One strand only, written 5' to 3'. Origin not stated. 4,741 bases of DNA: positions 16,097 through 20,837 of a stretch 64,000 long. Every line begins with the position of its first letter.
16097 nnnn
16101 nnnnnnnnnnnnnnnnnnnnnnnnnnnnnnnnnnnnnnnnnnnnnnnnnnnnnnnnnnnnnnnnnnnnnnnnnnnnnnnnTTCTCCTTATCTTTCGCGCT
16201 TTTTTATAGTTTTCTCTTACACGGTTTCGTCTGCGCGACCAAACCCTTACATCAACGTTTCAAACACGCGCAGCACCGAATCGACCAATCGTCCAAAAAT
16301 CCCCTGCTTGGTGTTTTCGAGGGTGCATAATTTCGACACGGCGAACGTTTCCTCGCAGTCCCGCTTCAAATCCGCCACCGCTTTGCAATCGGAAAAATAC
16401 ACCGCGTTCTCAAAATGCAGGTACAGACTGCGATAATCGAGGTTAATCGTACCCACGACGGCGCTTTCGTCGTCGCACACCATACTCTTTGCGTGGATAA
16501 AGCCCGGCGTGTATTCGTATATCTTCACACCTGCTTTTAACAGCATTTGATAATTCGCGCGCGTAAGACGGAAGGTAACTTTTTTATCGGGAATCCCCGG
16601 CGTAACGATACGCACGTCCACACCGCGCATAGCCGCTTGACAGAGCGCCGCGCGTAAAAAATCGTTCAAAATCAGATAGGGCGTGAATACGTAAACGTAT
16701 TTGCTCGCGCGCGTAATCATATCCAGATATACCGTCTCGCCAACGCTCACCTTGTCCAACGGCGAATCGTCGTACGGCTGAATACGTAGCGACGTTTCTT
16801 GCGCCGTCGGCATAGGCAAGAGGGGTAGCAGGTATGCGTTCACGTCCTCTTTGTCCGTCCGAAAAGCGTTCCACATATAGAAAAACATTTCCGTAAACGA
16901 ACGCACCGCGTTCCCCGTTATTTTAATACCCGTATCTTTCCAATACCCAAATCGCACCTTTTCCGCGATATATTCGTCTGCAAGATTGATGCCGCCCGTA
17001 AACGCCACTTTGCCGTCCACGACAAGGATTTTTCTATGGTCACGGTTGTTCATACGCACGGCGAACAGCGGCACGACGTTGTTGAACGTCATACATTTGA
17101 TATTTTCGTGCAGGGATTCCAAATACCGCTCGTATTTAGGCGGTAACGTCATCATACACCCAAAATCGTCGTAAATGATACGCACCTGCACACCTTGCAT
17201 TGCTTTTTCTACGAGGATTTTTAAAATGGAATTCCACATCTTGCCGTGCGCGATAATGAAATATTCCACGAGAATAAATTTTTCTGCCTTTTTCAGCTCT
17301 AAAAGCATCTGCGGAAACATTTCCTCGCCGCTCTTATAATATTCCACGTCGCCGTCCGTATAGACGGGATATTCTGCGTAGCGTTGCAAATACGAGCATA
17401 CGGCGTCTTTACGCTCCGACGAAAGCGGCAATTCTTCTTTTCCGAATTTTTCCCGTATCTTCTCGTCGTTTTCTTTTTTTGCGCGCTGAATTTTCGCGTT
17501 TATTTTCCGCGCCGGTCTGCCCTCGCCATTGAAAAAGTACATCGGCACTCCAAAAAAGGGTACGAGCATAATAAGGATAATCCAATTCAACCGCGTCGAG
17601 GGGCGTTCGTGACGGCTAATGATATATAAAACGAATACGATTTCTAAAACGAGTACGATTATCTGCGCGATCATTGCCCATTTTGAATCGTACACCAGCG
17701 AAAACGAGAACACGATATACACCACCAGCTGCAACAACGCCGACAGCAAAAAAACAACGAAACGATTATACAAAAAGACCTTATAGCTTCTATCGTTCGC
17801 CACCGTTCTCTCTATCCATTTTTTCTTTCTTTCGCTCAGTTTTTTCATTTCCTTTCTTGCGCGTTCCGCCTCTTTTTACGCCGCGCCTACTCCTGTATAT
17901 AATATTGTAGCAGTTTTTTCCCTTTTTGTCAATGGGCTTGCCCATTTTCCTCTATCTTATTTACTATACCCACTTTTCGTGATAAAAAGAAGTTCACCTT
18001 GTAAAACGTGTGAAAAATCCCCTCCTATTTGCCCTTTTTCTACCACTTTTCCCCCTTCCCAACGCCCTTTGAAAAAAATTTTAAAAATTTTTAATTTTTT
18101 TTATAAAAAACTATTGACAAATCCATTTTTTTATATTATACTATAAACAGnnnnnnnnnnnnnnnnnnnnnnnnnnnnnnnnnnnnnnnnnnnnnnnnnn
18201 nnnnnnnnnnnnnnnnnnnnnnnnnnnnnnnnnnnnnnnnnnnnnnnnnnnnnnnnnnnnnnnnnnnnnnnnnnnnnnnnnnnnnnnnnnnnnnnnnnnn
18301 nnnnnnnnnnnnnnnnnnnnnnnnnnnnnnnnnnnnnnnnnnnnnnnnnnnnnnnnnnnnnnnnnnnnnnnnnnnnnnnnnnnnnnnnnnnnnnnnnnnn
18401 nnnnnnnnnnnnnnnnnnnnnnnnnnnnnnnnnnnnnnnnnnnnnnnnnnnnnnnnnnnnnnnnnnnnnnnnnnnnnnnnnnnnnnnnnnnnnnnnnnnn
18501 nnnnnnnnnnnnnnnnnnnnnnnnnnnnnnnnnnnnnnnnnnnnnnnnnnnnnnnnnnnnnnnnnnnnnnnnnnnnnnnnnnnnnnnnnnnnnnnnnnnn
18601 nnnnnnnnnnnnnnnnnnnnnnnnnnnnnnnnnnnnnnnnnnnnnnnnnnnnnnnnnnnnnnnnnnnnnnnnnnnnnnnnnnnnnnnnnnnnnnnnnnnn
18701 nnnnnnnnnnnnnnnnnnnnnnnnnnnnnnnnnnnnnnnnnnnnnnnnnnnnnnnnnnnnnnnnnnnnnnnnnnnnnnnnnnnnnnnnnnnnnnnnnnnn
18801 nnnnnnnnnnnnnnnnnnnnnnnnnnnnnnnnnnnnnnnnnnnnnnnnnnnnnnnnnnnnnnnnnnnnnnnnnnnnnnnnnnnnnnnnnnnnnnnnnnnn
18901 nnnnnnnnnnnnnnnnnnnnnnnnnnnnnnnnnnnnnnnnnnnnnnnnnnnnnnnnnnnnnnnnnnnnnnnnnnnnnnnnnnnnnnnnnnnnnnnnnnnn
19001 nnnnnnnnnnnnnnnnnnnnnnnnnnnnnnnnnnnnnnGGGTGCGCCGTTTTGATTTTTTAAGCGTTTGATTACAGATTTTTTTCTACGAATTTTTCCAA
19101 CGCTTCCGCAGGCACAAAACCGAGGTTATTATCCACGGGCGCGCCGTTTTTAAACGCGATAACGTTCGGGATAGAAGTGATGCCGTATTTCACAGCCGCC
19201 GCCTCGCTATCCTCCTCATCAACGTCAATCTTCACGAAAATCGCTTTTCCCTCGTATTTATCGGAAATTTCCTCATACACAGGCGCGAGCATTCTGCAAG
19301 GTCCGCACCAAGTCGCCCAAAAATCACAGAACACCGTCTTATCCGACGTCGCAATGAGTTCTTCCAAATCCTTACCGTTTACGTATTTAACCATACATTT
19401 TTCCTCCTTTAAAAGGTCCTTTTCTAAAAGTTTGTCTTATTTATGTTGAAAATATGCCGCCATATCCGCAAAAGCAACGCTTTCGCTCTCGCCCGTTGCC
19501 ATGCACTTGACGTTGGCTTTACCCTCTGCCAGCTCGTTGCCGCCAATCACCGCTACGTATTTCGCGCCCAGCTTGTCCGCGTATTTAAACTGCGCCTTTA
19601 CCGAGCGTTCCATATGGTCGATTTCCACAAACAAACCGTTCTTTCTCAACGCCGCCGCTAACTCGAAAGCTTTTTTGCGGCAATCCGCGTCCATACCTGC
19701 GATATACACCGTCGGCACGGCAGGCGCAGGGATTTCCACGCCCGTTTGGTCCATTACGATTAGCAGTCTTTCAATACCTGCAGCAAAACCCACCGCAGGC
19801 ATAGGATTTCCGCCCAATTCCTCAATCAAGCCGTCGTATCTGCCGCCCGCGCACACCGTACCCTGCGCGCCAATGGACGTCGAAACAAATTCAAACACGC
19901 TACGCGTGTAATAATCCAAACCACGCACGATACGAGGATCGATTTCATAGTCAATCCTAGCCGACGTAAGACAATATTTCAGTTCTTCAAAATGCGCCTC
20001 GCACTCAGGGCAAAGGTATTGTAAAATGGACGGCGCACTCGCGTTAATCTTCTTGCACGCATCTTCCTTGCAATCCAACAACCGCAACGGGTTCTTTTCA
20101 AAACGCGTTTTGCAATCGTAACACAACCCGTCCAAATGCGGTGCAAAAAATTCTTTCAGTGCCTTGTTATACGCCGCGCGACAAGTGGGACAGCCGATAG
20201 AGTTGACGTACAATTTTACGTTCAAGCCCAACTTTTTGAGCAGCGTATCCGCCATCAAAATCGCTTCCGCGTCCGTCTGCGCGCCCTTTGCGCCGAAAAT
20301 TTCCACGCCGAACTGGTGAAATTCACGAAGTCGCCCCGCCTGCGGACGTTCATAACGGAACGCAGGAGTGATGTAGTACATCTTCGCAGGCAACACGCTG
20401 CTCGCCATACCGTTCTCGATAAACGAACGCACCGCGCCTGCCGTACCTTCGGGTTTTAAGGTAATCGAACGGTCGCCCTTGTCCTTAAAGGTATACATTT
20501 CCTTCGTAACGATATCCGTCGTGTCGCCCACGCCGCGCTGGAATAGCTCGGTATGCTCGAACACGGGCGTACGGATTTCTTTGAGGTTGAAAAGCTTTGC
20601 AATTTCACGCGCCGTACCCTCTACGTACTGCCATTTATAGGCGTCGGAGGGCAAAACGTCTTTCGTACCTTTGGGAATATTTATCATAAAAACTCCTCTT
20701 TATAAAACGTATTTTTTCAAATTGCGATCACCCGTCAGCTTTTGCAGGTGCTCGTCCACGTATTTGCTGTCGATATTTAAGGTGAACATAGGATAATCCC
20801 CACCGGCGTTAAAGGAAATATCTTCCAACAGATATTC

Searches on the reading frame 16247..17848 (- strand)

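Call 7: search_protein_families(library=pfam, proteins=[window:16247-17848:-])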
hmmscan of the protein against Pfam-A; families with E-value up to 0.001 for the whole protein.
window:16247-17848:- (533 aa): 3 families
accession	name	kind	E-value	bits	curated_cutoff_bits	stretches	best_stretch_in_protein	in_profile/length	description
PF13091.12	PLDc_2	-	8.7e-40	136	27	2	375-499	2-129/132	PLD-like domain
PF00614.28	PLDc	-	3.2e-15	55.8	21.9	2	266-293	1-28/28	Phospholipase D Active site motif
PF13396.11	PLDc_N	-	4.6e-07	30.1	23.3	1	70-106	4-39/42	Phospholipase_D-nuclease N-terminal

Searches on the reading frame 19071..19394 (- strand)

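Call 38: search_protein_families(library=pfam, proteins=[window:19071-19394:-], max_evalue=0.00001)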
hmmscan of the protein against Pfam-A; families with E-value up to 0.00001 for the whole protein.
window:19071-19394:- (107 aa): 3 families
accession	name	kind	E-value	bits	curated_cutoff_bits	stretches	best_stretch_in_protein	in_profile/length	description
PF00085.26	Thioredoxin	-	1.9e-26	92.5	23.5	1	2-105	2-103/103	Thioredoxin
PF13098.12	Thioredoxin_2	-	2.8e-09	37.7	27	1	17-102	4-103/104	Thioredoxin-like domain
PF13905.12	Thioredoxin_8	-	4e-06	27.5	27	0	19-69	2-56/94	Thioredoxin-like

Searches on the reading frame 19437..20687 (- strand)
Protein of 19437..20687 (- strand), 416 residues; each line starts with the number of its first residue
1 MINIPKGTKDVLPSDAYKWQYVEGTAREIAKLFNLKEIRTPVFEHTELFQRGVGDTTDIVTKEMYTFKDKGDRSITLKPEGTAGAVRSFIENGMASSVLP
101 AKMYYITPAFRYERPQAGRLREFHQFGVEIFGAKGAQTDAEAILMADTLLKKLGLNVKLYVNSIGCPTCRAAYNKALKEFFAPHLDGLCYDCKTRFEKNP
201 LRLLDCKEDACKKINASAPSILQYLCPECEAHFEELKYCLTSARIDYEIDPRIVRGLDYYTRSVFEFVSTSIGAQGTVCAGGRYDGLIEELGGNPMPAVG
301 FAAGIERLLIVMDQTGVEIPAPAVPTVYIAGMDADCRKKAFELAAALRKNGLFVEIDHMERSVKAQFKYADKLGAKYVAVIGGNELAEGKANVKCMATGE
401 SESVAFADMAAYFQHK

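Call 38: search_protein_families(library=pfam, proteins=[window:19437-20687:-], max_evalue=0.00001)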
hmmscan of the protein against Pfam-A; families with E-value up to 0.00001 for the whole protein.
window:19437-20687:- (416 aa): 3 families
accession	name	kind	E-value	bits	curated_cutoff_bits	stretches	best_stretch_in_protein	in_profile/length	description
PF13393.11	tRNA-synt_His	-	4.9e-39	134.8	25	1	7-308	1-308/308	Histidyl-tRNA synthetase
PF00587.30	tRNA-synt_2b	-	2.3e-20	73.9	29.3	1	65-311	1-174/179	tRNA synthetase class II core domain (G, H, P, S and T)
PF03129.25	HGTP_anticodon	-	4.5e-16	59.2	21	1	327-414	2-92/94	Anticodon binding domain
